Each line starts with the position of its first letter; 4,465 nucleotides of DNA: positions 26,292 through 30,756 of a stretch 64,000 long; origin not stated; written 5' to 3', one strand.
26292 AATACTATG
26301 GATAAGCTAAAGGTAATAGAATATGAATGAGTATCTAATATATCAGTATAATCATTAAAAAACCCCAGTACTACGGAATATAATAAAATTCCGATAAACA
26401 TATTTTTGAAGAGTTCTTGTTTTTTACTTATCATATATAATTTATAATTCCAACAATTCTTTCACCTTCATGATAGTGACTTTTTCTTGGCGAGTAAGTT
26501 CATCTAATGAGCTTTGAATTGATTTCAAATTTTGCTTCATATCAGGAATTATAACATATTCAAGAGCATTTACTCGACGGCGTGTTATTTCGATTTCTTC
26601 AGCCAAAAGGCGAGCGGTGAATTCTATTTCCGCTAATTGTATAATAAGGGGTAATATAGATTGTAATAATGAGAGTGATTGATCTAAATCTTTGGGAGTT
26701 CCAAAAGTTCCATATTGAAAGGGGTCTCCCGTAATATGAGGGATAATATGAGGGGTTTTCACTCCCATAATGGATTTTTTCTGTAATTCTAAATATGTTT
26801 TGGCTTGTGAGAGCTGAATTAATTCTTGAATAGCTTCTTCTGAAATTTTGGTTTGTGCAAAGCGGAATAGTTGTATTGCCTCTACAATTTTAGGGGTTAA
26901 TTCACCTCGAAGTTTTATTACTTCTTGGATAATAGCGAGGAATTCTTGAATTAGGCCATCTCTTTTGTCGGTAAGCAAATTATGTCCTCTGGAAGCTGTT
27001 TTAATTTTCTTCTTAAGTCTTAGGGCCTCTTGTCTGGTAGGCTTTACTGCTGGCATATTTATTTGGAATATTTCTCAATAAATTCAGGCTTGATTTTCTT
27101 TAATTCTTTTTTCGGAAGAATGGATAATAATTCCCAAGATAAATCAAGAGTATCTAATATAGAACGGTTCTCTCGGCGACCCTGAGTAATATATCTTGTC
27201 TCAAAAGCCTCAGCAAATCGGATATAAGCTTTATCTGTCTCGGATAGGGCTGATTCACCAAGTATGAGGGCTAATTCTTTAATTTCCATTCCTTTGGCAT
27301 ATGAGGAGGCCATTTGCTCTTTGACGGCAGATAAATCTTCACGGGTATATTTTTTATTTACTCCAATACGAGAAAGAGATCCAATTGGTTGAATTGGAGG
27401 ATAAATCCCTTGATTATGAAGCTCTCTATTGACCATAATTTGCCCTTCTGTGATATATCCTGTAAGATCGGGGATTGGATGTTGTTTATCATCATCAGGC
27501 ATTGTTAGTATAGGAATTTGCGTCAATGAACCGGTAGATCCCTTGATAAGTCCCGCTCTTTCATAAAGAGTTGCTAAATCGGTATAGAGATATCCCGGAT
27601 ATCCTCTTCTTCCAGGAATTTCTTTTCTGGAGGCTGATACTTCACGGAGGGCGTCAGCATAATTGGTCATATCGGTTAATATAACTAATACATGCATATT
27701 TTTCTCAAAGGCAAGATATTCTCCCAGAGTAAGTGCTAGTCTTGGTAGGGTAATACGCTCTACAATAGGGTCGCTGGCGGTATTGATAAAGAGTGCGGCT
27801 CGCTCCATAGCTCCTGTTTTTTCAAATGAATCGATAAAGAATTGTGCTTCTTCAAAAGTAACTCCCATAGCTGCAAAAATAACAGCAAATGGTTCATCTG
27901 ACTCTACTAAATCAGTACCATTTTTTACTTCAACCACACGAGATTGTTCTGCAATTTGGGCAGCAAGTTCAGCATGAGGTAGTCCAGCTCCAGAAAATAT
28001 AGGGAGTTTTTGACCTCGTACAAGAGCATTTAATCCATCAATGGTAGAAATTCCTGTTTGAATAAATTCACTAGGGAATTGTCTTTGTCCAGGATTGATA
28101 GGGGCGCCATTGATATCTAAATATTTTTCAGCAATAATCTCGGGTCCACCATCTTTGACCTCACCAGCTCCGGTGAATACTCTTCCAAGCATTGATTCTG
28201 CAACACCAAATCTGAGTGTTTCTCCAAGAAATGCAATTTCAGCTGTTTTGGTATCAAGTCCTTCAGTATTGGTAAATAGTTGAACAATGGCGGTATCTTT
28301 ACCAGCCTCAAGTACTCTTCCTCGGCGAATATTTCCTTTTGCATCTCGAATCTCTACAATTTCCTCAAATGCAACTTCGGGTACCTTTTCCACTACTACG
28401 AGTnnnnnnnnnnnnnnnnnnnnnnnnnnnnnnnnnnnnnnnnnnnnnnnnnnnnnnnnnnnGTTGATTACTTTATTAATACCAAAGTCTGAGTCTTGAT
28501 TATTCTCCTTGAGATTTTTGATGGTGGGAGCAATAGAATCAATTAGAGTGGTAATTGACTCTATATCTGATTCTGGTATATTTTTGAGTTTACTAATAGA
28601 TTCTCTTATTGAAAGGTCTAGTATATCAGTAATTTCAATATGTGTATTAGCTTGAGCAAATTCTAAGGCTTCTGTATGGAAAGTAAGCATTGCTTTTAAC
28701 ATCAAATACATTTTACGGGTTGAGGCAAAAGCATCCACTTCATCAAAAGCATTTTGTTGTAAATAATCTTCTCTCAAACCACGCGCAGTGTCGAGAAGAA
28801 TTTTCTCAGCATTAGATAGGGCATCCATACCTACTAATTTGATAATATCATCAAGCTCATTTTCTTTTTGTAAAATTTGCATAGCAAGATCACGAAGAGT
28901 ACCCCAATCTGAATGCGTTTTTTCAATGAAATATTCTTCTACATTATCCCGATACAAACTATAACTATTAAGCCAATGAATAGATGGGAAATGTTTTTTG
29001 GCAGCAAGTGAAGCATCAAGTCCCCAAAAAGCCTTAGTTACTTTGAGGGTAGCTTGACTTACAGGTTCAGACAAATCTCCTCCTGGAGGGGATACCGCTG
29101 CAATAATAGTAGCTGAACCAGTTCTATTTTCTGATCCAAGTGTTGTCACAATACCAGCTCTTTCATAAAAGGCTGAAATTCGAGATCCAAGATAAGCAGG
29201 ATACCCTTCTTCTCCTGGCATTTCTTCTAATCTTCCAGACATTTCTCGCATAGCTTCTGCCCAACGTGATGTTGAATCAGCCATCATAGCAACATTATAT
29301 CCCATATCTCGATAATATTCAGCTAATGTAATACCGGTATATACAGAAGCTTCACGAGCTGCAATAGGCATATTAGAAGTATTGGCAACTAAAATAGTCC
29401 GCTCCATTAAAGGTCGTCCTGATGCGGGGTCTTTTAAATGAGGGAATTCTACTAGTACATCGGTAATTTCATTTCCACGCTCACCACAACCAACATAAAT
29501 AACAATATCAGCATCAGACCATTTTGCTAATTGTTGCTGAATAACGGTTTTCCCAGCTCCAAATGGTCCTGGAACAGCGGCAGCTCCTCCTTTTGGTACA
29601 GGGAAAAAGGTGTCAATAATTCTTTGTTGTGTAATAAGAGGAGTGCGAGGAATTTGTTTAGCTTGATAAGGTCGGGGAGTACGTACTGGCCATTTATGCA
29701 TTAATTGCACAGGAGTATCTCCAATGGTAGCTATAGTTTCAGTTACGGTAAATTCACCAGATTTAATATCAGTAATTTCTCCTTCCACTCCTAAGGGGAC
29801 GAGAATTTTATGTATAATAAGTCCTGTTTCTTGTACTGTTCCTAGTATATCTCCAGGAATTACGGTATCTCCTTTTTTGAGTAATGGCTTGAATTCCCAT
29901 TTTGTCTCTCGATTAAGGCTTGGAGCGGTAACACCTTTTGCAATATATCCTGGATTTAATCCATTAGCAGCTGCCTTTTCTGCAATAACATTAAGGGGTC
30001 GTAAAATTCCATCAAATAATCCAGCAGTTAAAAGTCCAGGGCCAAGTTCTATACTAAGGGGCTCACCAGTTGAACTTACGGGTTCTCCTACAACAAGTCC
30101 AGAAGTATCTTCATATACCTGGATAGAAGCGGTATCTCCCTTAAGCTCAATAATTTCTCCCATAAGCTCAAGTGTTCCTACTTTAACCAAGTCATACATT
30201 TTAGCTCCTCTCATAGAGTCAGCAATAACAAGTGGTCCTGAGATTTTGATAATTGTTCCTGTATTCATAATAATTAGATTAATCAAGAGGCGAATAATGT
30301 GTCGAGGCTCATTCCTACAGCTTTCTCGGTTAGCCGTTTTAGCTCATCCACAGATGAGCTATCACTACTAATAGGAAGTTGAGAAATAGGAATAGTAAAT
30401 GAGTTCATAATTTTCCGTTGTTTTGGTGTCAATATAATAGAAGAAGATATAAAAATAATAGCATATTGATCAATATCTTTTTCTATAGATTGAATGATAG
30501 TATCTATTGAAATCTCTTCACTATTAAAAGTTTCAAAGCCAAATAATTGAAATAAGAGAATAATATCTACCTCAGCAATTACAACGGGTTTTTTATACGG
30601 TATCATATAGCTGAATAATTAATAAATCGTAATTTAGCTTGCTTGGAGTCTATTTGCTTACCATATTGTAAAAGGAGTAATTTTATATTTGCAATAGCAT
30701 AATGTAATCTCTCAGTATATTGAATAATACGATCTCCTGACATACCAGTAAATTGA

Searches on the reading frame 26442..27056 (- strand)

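Call 86: search_protein_families(library=pfam, proteins=[window:26442-27056:-], max_evalue=0.001)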
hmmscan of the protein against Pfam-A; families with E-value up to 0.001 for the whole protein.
window:26442-27056:- (204 aa): 1 family
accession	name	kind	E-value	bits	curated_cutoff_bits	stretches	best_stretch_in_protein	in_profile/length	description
PF01813.22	ATP-synt_D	-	3.4e-51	174.3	25.7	1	11-200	2-196/196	ATP synthase subunit D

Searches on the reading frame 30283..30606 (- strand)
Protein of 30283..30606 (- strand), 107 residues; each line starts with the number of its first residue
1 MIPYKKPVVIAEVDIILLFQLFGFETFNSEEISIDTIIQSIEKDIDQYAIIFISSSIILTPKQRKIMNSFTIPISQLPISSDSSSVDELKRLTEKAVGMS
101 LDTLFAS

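Call 86: search_protein_families(library=pfam, proteins=[window:30283-30606:-], max_evalue=0.001)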
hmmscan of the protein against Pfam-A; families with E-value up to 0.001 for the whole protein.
window:30283-30606:- (107 aa): 1 family
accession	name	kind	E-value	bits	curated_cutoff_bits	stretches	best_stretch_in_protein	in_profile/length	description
PF01990.22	ATP-synt_F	-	0.00015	22.4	23.5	1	8-62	2-56/91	ATP synthase (F/14-kDa) subunit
